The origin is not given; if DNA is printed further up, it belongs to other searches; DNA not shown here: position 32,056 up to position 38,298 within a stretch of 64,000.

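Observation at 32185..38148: Hhe-like giant helicase–Vsr-like nuclease protein with an extra N-terminal transglutaminase-like domain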

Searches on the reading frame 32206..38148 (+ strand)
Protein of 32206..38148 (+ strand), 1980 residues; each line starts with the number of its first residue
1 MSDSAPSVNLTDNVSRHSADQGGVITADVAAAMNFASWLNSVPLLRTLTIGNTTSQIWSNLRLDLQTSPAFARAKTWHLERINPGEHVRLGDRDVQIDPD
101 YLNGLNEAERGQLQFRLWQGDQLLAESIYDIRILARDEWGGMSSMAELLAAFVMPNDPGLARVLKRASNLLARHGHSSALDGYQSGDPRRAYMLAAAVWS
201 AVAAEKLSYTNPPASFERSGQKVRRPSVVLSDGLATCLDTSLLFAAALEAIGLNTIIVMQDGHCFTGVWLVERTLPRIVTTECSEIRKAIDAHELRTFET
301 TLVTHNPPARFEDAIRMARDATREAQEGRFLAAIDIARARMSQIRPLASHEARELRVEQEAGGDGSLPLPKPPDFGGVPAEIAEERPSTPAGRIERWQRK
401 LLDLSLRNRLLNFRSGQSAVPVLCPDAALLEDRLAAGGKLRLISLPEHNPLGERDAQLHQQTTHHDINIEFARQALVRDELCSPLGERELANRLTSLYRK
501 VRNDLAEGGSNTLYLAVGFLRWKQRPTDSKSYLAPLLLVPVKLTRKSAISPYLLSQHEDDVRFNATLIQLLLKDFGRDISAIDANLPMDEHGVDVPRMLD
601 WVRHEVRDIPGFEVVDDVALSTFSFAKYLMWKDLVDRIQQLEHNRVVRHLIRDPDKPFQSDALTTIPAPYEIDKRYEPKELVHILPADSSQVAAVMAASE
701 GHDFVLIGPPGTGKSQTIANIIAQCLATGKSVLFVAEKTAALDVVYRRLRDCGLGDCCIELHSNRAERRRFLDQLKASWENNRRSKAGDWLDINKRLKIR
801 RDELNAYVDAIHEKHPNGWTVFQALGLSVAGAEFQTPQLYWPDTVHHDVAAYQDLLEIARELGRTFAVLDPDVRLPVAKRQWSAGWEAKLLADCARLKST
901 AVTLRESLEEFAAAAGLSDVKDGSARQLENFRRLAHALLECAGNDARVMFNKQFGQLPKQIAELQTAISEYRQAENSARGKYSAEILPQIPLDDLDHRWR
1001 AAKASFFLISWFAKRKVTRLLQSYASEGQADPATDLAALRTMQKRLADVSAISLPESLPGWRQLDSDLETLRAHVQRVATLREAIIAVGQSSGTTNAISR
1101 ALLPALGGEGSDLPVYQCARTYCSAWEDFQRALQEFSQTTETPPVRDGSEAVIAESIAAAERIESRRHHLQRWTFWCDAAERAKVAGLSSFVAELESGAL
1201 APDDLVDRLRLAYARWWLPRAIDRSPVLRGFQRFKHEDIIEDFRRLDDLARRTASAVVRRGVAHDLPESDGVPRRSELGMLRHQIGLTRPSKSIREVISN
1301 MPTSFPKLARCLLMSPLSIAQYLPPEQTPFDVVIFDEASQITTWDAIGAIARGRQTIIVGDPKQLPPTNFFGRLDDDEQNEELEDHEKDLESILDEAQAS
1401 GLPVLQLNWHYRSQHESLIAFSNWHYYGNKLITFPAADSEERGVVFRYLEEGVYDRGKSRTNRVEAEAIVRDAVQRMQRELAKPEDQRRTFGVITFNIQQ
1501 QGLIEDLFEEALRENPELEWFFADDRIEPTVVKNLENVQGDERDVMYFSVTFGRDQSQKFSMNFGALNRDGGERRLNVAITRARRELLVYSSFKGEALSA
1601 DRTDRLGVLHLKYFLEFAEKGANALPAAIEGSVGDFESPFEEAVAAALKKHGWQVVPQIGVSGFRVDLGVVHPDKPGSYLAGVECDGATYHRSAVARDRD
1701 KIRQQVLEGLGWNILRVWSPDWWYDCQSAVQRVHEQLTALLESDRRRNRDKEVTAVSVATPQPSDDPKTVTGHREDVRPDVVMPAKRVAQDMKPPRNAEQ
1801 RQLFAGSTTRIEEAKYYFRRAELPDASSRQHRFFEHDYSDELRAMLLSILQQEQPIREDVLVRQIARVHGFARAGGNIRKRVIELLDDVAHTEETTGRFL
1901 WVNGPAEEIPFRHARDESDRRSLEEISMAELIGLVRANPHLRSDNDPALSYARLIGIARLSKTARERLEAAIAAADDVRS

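Call 6: search_protein_families(library=pfam, proteins=[window:32206-38145:+], max_evalue=0.01)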
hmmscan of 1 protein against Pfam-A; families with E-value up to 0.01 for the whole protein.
window:32206-38145:+ (1980 aa): 13 families
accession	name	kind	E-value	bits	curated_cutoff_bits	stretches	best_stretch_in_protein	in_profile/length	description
PF13195.11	DUF4011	-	3.7e-46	157.4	22.2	1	400-571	1-158/158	Protein of unknown function (DUF4011)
PF18741.7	MTES_1575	-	3.7e-35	120.3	38.2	1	1640-1737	1-96/96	REase_MTES_1575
PF13086.12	AAA_11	-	3.4e-19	70.1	27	2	1327-1368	211-253/257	AAA domain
PF13087.12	AAA_12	-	2.3e-16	60.4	27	1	1392-1590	4-191/195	AAA domain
PF11784.13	DUF3320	-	3e-10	40.4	25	1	1832-1880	2-50/50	Protein of unknown function (DUF3320)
PF13245.12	AAA_19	-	5e-09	36.9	25.1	1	691-741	1-53/134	AAA domain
PF13604.12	AAA_30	-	5.9e-09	36.4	27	1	689-745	4-62/191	AAA domain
PF09848.15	SLFN-g3_helicase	-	0.00064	19.5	24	0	705-753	5-55/354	Schlafen group 3, DNA/RNA helicase domain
PF04851.21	ResIII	-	0.0016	18.9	22.5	0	699-753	21-77/164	Type III restriction enzyme, res subunit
PF01078.27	Mg_chelatase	-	0.0017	18.3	20.3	1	688-726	9-46/207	Magnesium chelatase, subunit ChlI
PF04480.18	DUF559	-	0.0033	17.7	20.6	0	1683-1736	57-107/109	Protein of unknown function (DUF559)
PF01443.25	Viral_helicase1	-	0.0035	17.6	21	0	1320-1368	48-100/228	Viral superfamily 1 RNA helicase core domain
PF00270.35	DEAD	-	0.0039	17.4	26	0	690-755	3-71/167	DEAD/DEAH box helicase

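Call 7: search_protein_families(library=padloc, proteins=[window:32206-38145:+], max_evalue=0.01)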
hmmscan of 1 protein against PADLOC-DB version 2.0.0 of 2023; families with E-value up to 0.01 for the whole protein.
window:32206-38145:+ (1980 aa): 11 families
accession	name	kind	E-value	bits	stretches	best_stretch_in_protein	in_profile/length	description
PDLC05009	PDC-S37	-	0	1217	1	393-1975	9-1533/1550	-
PDLC02194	Hhe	-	1.5e-159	531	2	1166-1733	1213-1776/1911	-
PDLC03920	MkoA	-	1.3e-32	111.1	2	1327-1589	789-1072/1112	-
PDLC03924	MkoC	-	1.5e-20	71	1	1330-1591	671-942/1136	-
PDLC03921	MkoA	-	2.4e-14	50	3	1327-1368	1294-1335/1607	-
PDLC01734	typeIV_RecD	-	1.9e-05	21.1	1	1328-1367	433-475/763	RecD_0_IVD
PDLC04140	mad8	-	3.7e-05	21.4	1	704-782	30-114/314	mads_8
PDLC05065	PDC-S68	-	0.00014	17.8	1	1327-1367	701-744/1221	-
PDLC05035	PDC-S53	-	0.00036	16.7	0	706-751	515-558/900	-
PDLC05064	PDC-S68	-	0.0021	13.8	0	704-737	703-736/1273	-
PDLC01148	RecD_like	-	0.007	12.7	0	1327-1368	401-445/719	RecD/Tra ATPase fused to N-terminal HHH domain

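Call 8: search_protein_families(library=ncbifam, proteins=[window:32206-38145:+], max_evalue=0.01)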
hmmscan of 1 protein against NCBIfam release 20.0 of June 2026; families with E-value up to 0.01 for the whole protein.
window:32206-38145:+ (1980 aa): 8 families
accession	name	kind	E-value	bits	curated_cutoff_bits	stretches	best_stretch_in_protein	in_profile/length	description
NF058533.1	antiphage_ProA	equivalog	0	2142.3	1500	1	34-1959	1-1903/1903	anti-phage protein ProA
NF042953.1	Hhe_antiphage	equivalog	5.3e-234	780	2000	2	1117-1770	1063-1715/1797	DUF4011 domain-containing anti-phage protein Hhe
TIGR00376.1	TIGR00376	hypoth_equivalog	3.9e-28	98.3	348.9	3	688-780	160-252/639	IGHMBP2 family helicase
NF040671.1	PLuB_AAA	exception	2e-25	88.4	999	2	1326-1592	959-1231/1256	PLuB system helicase-like protein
TIGR01448.2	helicase_RecD2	equivalog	4.7e-08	31.7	500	1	685-736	315-366/713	SF1B family DNA helicase RecD2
TIGR01447.1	recD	equivalog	3.9e-07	29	310.15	0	1326-1376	259-315/597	exodeoxyribonuclease V subunit alpha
TIGR03744.1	traC_PFL_4706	equivalog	0.0021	16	520.6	1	701-762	475-535/892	conjugative transfer ATPase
TIGR03499.1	FlhF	equivalog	0.0042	17.1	174.15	0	698-734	195-233/286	flagellar biosynthesis GTPase FlhF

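Call 20: search_solved_structures(query=window:32206-38145:+, max_evalue=0.01)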
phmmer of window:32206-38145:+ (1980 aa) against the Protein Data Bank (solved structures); distinct sequences matched with E-value up to 0.01: 17.
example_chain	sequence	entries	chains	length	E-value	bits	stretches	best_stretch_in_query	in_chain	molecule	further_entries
4b3f_X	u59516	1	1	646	2.9e-10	41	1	688-752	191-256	DNA-BINDING PROTEIN SMUBP-2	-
4b3g_A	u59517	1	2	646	2.9e-10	41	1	688-752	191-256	DNA-BINDING PROTEIN SMUBP-2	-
5mzn_A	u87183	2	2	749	9.4e-09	36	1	1328-1591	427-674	Helicase SEN1,Helicase SEN1 | Helicase SEN1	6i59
8ram_O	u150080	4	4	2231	1.9e-07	31.7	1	1328-1591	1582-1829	Helicase SEN1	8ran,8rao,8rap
8ftm_A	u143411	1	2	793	8.5e-06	26.2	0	1328-1369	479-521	5'-3' RNA helicase-like protein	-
8fth_A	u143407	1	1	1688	4.9e-05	23.7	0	1328-1369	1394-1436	5'-3' RNA helicase-like protein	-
5eaw_A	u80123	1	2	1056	9e-05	22.8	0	1328-1368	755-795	DNA replication ATP-dependent helicase/nuclease DNA2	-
5eax_A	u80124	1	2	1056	9e-05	22.8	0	1328-1368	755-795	DNA replication ATP-dependent helicase/nuclease DNA2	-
5ean_A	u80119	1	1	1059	9.1e-05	22.8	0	1328-1368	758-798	DNA replication ATP-dependent helicase/nuclease DNA2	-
8rd3_A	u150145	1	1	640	0.00014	22.2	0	686-756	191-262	ATP-dependent helicase NAM7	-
2xzl_A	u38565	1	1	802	0.0003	21.1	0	686-756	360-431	ATP-DEPENDENT HELICASE NAM7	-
2xzo_A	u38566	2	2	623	0.00038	20.8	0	687-755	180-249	REGULATOR OF NONSENSE TRANSCRIPTS 1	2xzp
2gjk_A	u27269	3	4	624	0.00039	20.7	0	687-755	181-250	Regulator of nonsense transcripts 1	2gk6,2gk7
6ej5_A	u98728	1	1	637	0.00042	20.6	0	687-755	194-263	Regulator of nonsense transcripts 1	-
9qdq_A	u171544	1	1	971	0.00055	20.2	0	686-756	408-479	ATP-dependent helicase NAM7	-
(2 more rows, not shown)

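Call 41: find_encoding_contigs(protein=window:32206-38148:+, flank=3000, max_places=3)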
Protein window:32206-38148:+ (1980 aa): 21 contigs read that carry it; 3 places shown.
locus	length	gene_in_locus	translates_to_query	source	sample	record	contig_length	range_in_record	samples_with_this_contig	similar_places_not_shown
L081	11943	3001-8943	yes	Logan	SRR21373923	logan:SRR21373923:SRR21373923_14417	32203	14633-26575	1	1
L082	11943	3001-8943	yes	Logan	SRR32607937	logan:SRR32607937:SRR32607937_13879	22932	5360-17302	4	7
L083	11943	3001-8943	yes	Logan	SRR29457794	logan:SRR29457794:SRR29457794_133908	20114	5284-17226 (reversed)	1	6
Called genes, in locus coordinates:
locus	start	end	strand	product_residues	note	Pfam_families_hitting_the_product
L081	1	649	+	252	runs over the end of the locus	PF04029:2-ph_phosp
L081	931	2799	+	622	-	PF16697:Yop-YscD_cpl, PF00498:FHA, PF01590:GAF, PF13185:GAF_2 (weak), PF00158:Sigma54_activat, PF14532:Sigma54_activ_2, PF25601:AAA_lid_14, PF02954:HTH_8, +3 more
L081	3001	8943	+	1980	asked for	PF13195:DUF4011, PF13086:AAA_11 (weak), PF13245:AAA_19 (faint), PF13604:AAA_30 (faint), PF13086:AAA_11, PF13087:AAA_12, PF18741:MTES_1575, PF11784:DUF3320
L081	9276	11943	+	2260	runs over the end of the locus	PF00069:Pkinase, PF07714:PK_Tyr_Ser-Thr, PF23381:Beta-prop_IFT122_1st, PF23414:Beta-prop_EML_2, PF24817:WD40_WDHD1_1st, PF25174:Beta-prop_THOC3, PF25175:Beta-prop_WDR5, PF24796:WDR55, +86 more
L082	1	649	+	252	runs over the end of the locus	PF04029:2-ph_phosp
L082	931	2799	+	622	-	PF16697:Yop-YscD_cpl, PF00498:FHA, PF01590:GAF, PF13185:GAF_2 (weak), PF00158:Sigma54_activat, PF14532:Sigma54_activ_2, PF25601:AAA_lid_14, PF02954:HTH_8, +3 more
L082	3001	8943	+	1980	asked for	PF13195:DUF4011, PF13086:AAA_11 (weak), PF13245:AAA_19 (faint), PF13604:AAA_30 (faint), PF13086:AAA_11, PF13087:AAA_12, PF18741:MTES_1575, PF11784:DUF3320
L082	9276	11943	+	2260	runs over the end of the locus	PF00069:Pkinase, PF07714:PK_Tyr_Ser-Thr, PF23381:Beta-prop_IFT122_1st, PF23414:Beta-prop_EML_2, PF24817:WD40_WDHD1_1st, PF25174:Beta-prop_THOC3, PF25175:Beta-prop_WDR5, PF24796:WDR55, +83 more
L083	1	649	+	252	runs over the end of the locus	PF04029:2-ph_phosp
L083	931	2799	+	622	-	PF16697:Yop-YscD_cpl, PF00498:FHA, PF01590:GAF, PF13185:GAF_2 (weak), PF00158:Sigma54_activat, PF14532:Sigma54_activ_2, PF25601:AAA_lid_14, PF02954:HTH_8, +3 more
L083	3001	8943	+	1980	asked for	PF13195:DUF4011, PF13086:AAA_11 (weak), PF13245:AAA_19 (faint), PF13604:AAA_30 (faint), PF13086:AAA_11, PF13087:AAA_12, PF18741:MTES_1575, PF11784:DUF3320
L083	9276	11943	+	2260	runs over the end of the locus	PF00069:Pkinase, PF07714:PK_Tyr_Ser-Thr, PF23381:Beta-prop_IFT122_1st, PF23414:Beta-prop_EML_2, PF24817:WD40_WDHD1_1st, PF25174:Beta-prop_THOC3, PF25175:Beta-prop_WDR5, PF24796:WDR55, +83 more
